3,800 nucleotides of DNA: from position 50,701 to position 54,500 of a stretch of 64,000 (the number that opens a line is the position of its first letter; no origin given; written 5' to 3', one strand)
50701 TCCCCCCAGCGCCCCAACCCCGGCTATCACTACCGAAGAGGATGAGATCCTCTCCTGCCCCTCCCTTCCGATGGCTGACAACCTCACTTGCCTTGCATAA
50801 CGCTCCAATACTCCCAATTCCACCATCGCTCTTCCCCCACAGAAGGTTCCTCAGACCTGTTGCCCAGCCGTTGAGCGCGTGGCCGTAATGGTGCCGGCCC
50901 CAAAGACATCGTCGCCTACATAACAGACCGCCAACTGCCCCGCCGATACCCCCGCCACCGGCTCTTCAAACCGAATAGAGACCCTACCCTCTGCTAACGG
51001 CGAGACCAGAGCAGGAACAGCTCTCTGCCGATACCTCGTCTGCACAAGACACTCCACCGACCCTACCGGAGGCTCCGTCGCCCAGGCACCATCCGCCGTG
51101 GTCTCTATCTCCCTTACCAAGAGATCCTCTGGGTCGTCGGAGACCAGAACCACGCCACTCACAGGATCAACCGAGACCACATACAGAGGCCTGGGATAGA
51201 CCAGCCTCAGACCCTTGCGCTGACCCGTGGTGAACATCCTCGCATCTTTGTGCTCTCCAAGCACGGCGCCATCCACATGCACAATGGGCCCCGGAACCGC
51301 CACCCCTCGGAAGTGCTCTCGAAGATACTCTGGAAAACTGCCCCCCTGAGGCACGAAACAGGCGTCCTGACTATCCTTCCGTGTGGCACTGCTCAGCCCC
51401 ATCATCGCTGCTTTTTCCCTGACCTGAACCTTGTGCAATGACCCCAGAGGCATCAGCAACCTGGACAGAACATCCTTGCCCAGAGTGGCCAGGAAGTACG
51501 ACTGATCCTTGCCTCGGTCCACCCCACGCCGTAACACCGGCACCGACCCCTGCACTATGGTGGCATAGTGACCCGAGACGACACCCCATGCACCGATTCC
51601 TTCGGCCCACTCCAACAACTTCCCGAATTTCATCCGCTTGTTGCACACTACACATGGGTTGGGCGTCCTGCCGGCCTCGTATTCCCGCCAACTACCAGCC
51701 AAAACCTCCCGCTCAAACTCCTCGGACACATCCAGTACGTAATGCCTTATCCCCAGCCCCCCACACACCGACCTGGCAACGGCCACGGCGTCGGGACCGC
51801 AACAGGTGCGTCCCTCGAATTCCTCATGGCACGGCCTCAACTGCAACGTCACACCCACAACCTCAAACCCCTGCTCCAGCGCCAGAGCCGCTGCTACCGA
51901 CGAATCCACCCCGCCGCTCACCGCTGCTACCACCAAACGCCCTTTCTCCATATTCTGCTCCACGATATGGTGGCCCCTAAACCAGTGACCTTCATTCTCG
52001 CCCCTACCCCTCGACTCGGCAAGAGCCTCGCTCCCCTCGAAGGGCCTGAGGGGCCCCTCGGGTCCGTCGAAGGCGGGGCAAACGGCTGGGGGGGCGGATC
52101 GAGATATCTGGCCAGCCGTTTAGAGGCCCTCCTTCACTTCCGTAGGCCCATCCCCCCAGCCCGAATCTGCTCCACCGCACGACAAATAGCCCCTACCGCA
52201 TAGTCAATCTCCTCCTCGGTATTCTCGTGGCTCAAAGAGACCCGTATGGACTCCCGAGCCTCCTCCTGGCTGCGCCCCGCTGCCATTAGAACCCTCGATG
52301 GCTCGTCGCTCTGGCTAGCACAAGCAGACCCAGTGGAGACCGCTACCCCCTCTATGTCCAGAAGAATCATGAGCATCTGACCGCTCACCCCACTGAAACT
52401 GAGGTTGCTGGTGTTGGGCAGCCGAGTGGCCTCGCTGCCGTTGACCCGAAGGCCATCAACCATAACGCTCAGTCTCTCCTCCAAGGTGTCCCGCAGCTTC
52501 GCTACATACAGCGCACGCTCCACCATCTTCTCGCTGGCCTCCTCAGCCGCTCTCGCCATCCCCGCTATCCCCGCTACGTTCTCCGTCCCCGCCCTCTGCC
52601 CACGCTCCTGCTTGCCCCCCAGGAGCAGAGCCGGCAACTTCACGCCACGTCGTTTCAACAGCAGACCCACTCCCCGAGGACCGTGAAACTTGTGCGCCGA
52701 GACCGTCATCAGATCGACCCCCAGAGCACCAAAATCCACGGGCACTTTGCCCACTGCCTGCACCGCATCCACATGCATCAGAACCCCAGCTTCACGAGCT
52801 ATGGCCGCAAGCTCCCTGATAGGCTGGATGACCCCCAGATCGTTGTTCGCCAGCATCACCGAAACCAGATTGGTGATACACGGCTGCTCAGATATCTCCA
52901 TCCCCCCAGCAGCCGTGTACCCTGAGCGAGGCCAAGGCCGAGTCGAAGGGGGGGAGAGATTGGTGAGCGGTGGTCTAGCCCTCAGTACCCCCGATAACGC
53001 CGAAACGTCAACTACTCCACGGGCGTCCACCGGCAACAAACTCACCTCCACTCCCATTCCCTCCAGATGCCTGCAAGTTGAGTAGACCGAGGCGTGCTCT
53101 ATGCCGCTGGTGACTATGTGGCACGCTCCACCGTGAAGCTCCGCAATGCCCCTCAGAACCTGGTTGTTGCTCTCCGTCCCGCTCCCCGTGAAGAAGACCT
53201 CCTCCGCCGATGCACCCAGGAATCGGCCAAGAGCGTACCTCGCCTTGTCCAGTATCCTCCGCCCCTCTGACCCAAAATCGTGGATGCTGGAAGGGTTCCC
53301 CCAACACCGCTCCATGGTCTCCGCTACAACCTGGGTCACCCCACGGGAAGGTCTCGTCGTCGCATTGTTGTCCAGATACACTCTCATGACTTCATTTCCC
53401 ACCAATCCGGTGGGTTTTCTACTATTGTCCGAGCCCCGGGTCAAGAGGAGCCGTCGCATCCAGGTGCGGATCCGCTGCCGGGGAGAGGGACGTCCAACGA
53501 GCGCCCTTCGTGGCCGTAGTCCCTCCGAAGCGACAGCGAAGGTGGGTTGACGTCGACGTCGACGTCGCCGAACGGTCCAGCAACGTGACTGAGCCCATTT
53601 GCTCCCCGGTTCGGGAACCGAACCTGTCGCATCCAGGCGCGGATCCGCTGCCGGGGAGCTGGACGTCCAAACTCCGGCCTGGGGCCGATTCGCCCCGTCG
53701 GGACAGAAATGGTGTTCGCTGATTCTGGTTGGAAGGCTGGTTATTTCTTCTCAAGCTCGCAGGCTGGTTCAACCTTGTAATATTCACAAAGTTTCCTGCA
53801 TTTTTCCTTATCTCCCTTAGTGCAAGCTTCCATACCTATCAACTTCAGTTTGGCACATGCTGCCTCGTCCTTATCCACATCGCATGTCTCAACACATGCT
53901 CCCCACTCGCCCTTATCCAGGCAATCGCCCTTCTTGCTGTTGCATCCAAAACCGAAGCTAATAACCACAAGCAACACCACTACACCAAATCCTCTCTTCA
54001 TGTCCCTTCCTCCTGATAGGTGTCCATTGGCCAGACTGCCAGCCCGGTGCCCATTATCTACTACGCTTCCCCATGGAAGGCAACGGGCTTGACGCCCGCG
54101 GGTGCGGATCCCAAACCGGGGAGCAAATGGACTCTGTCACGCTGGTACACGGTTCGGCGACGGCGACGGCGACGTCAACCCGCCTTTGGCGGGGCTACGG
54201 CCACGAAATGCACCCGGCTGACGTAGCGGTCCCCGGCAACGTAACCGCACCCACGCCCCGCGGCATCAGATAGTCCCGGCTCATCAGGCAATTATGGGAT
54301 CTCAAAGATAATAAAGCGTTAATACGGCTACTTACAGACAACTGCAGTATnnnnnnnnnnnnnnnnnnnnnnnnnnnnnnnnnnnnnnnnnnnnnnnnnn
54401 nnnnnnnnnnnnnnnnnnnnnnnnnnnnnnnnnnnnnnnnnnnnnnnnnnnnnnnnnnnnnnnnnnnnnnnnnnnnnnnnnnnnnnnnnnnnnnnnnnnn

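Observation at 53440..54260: MITE-like cassette: low-GC gene for an 86-aa Cys/Lys-rich lipoprotein bracketed by ~110-bp inverted copies of a structured GC-rich repeat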

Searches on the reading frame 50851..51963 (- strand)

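Call 14: search_protein_families(library=pfam, proteins=[window:50851-51963:-], max_evalue=0.01)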
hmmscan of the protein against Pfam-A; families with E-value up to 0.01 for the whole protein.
window:50851-51963:- (370 aa): 7 families
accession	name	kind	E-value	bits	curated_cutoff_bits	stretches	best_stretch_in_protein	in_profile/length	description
PF03054.22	tRNA_Me_trans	-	2.4e-61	207.4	20.6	1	11-205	3-201/202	tRNA methyl transferase HUP domain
PF20258.4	tRNA_Me_trans_C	-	9.6e-15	55.1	20.6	1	293-359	10-77/77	Aminomethyltransferase beta-barrel domain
PF20259.3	tRNA_Me_trans_M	-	1.8e-14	53.5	27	1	221-276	10-66/66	tRNA methyl transferase PRC-barrel domain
PF02568.20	ThiI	-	2e-05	24.7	20.5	1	11-48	6-43/197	Thiamine biosynthesis protein (ThiI)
PF06508.19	QueC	-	0.00045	20.2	22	1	12-135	3-123/210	Queuosine biosynthesis protein QueC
PF00764.25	Arginosuc_synth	-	0.0015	19.1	27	1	11-87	2-69/162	Arginosuccinate synthase N-terminal HUP domain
PF00733.27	Asn_synthase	-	0.0045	17.1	21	1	5-82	14-82/354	Asparagine synthase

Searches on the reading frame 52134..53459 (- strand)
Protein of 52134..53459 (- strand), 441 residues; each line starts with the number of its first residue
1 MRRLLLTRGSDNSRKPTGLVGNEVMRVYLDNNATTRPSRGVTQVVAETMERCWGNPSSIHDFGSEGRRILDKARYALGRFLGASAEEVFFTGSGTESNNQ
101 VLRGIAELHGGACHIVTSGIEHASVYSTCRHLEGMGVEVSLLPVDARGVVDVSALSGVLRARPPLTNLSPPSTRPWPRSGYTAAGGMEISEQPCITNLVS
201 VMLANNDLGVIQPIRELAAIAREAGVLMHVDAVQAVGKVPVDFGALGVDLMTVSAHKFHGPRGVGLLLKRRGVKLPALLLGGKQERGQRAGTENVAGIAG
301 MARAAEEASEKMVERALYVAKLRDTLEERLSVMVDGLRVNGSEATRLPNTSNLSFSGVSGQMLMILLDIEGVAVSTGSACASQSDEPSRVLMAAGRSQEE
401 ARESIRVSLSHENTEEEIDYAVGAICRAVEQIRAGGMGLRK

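Call 14: search_protein_families(library=pfam, proteins=[window:52134-53459:-], max_evalue=0.01)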
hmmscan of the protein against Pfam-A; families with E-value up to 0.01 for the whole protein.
window:52134-53459:- (441 aa): 2 families
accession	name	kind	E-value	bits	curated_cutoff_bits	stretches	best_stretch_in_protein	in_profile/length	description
PF00266.25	Aminotran_5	-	1.6e-68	231.8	21.5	2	196-420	140-370/371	Aminotransferase class-V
PF00155.27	Aminotran_1_2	-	6.8e-05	22.7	19.7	1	67-404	41-357/361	Aminotransferase class I and II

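Call 29: find_related_loci(query=window:52134-53387:-, collection=genome_contigs, flank=10000)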
Query window:52134-53387:- (417 aa) in genome_contigs; peptide patterns used: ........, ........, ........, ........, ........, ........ (x = any residue, [..] = any of these).
184 stretches matched a pattern; 60 encode a relative of the query (tblastn E <= 1e-3); 60 distinct loci.
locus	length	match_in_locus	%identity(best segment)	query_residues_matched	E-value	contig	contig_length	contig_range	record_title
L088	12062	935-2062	42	2-409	2e-104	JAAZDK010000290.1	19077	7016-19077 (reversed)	MAG: Clostridiales bacterium isolate AS09scLD_138 387351_AS09, whole genome shotgun sequence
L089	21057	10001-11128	40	2-409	3e-99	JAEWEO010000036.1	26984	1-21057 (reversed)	MAG: Bacillota bacterium isolate OH_PBlB_147 k127_534771, whole genome shotgun sequence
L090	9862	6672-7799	39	2-409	2e-97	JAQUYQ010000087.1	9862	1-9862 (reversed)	MAG: Herbinix sp. isolate STD2_240 NODE_27359_length_9862_cov_6.481048_Sandtown_D2, whole genome shotgun sequence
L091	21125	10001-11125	41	3-409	3e-97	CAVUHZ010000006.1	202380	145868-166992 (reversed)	MAG: uncultured Methanobacteriaceae archaeon isolate MFD04716.bin.1.234 genome assembly, contig: contig_38733, whole gen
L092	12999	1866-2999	45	2-410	1e-96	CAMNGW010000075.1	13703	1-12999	MAG: uncultured Clostridia bacterium isolate SRR1206671_bin.105_metaWRAP_v1.3_MAG genome assembly, contig: NODE.10684_le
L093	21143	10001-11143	45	2-412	3e-89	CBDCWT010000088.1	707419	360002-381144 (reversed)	MAG: Pirellulaceae bacterium isolate 484d33e6-743c-4544-9e23-d9dd82aab886 genome assembly, contig: contig_88, whole geno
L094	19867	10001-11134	39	1-410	6e-89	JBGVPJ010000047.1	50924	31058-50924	MAG: Faecousia sp. isolate fecal_MAG_190 fecal_MAG_190_contig_0047, whole genome shotgun sequence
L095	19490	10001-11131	39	1-409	1e-88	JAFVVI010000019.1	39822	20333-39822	MAG: Oscillospiraceae bacterium isolate RGIG5428 Sheep_Colon-4__c321175, whole genome shotgun sequence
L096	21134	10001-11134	39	1-410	8e-88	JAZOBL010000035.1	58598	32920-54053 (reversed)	MAG: Faecousia sp. isolate T1900044758_TS20190224.MAGScoT_cleanbin_000039 SGB_2324_k141_1302542, whole genome shotgun se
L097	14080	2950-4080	39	1-409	8e-88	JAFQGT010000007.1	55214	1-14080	MAG: Oscillospiraceae bacterium isolate RGIG1805 Goat_Cecum-5__c680, whole genome shotgun sequence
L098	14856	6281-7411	40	1-409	1e-87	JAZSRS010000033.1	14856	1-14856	MAG: Faecousia sp. isolate T1900044536_TS20190002.MAGScoT_cleanbin_000028 SGB_17_k141_197443, whole genome shotgun seque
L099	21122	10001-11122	41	3-409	1e-87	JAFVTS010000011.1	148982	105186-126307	MAG: Clostridia bacterium isolate RGIG5386 Sheep_Colon-3__c548, whole genome shotgun sequence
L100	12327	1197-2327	39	1-409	4e-87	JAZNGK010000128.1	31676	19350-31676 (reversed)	MAG: Faecousia sp. isolate T1900044705_TS20190171.MAGScoT_cleanbin_000019 SGB_1809_k141_1668357, whole genome shotgun se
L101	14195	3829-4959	39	1-409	1e-86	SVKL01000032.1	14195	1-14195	MAG: Oscillospiraceae bacterium isolate SIG460 NODE_7902_length_14195_cov_12.918615, whole genome shotgun sequence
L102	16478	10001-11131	40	3-410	2e-86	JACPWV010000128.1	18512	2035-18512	MAG: Chloroflexi bacterium isolate NC_groundwater_820_Pr1_B-0.1um_63_8 Montesol18_Bp1_scaffold_1073043, whole genome sho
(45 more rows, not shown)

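Call 34: find_homologous_proteins(query=window:52134-53387:-, max_evalue=1e-60)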
Query window:52134-53387:- (417 aa): 7033 proteins with E <= 1e-60 among 8000 candidates; the best 120 are listed.
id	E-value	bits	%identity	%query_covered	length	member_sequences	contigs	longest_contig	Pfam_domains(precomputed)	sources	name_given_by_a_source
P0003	3.2e-267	904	100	100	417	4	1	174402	PF00266.26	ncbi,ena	-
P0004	9.5e-135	468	56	98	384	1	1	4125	PF00266.26,PF01212.28,PF01053.27,PF01041.24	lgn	-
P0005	1.6e-134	467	56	98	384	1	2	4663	PF00266.26,PF01212.28,PF01053.27,PF01041.24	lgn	-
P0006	3.6e-133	463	57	100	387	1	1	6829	PF00266.26,PF01212.28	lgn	-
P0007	9.7e-132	458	56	98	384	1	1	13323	PF00266.26,PF01212.28,PF01041.24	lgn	-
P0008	5.8e-108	380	49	98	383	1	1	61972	PF00266.26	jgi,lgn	jgi:cysteine desulfurase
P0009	1.6e-103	365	48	98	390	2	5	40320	PF00155.28,PF00266.26,PF01212.28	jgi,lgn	jgi:cysteine desulfurase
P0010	1.8e-102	362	47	98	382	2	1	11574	PF00266.26,PF01212.28,PF01041.24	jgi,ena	-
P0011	1.9e-102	361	47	98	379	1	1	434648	PF00266.26,PF01212.28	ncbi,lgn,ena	-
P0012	2.4e-102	361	46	98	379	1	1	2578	PF00266.26,PF01212.28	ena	-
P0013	5.8e-102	360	46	98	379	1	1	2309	PF00266.26,PF01212.28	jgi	-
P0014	2.6e-101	358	48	98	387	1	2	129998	PF00266.26,PF01212.28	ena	-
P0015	4.1e-101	357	47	98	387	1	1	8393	PF00266.26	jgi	jgi:cysteine desulfurase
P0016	4.6e-101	357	47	100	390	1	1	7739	PF00266.26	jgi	jgi:cysteine desulfurase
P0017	5.7e-101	357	48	100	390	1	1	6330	PF00266.26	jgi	jgi:cysteine desulfurase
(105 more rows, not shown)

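Call 35: find_encoding_contigs(protein=P0007, flank=10000, max_places=3)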
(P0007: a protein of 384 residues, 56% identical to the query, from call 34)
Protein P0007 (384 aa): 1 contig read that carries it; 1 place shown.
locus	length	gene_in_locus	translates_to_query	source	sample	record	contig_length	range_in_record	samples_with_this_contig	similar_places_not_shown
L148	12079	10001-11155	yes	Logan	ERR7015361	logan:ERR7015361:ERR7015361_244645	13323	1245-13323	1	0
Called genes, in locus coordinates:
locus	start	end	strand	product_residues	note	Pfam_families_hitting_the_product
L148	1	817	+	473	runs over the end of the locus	PF22352:K319L-like_PKD (weak)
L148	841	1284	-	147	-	PF10604:Polyketide_cyc2, PF08327:AHSA1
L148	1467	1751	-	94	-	-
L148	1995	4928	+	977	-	PF01833:TIG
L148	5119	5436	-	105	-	PF00893:Multi_Drug_Res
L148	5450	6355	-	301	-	PF02535:Zip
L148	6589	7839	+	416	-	PF00801:PKD (weak)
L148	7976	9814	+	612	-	-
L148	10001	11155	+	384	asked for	PF00266:Aminotran_5, PF01212:Beta_elim_lyase (weak), PF01041:DegT_DnrJ_EryC1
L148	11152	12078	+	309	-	?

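Call 36: find_encoding_contigs(protein=P0006, flank=10000, max_places=3)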
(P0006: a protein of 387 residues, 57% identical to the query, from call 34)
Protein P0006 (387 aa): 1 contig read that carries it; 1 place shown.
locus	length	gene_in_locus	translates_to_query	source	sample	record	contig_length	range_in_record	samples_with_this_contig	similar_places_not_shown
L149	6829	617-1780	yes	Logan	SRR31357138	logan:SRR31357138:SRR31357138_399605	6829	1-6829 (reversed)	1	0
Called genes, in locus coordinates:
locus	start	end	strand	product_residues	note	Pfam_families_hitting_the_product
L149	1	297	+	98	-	?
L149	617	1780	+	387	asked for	PF00266:Aminotran_5, PF01212:Beta_elim_lyase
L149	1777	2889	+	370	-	PF03054:tRNA_Me_trans, PF06508:QueC (faint), PF20259:tRNA_Me_trans_M, PF20258:tRNA_Me_trans_C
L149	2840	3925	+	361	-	PF00899:ThiF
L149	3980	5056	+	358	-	PF04055:Radical_SAM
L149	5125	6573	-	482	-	PF12913:SH3_6, PF00877:NLPC_P60 (weak)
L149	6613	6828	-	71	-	?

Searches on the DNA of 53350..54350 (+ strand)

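Call 22: search_rna_families(source=window, start=53350, end=54350, threshold=evalue, max_evalue=10)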
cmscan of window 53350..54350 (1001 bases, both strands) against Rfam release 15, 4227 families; matches with E-value up to 10: 0.
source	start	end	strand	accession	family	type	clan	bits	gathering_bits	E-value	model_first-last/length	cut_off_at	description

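Call 63: search_dna_similar(query=window:53462-53625:+, collection=plasmids, mode=distant, max_evalue=1, max_rows=10)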
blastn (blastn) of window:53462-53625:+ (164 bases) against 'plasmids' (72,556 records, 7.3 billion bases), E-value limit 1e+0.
Records with a match: 11; places in all: 12; records where one place covers at least 80% of the query: 0.
Best place of each record, by identity: 95-99% 2; 90-95% 1; 80-90% 8.
By first word of the organism name: Rhodococcus 5; Halanaeroarchaeum 2; Azospirillum 1; Nonomuraea 1; Streptomyces 1; Halomicrococcus 1.
By predicted mobility (MOB-suite, as given by PLSDB): mobilizable 5; non-mobilizable 5; conjugative 1.
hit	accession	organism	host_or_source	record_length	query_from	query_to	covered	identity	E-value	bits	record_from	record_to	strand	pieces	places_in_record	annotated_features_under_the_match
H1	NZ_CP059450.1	Azospirillum brasilense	Prokaryotes,soil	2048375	86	139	33%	81.5%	4e-2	45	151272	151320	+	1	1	none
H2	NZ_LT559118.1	Nonomuraea gerenzanensis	-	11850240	77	110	21%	88.6%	1e-1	43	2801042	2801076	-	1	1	none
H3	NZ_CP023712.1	Rhodococcus ruber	cell culture,dyed contaminated landsoil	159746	85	117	20%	88.2%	5e-1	41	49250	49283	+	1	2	none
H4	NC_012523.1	Rhodococcus opacus B4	-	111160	92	124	20%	87.9%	1e-1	43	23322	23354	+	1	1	SCO6880 family protein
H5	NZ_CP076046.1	Rhodococcus sp. USK10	-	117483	92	124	20%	87.9%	1e-1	43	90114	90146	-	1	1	SCO6880 family protein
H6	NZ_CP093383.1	Rhodococcus opacus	cell culture,forest soil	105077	92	124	20%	87.9%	1e-1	43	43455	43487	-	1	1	SCO6880 family protein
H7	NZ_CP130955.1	Rhodococcus opacus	cell culture,Sod-podzolic soil ...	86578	92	124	20%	87.9%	1e-1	43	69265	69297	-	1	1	SCO6880 family protein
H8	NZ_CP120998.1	Streptomyces sp. Mut1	-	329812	92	124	20%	87.9%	1e-1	43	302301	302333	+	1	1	aromatase/cyclase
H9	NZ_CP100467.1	Halomicrococcus gelatinilyticus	cell culture,sediment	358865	85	112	17%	92.9%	1e-1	43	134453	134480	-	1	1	SDR family oxidoreductase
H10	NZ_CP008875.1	Halanaeroarchaeum sulfurireducens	-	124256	90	114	15%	96.0%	5e-1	42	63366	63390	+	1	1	ATP-binding protein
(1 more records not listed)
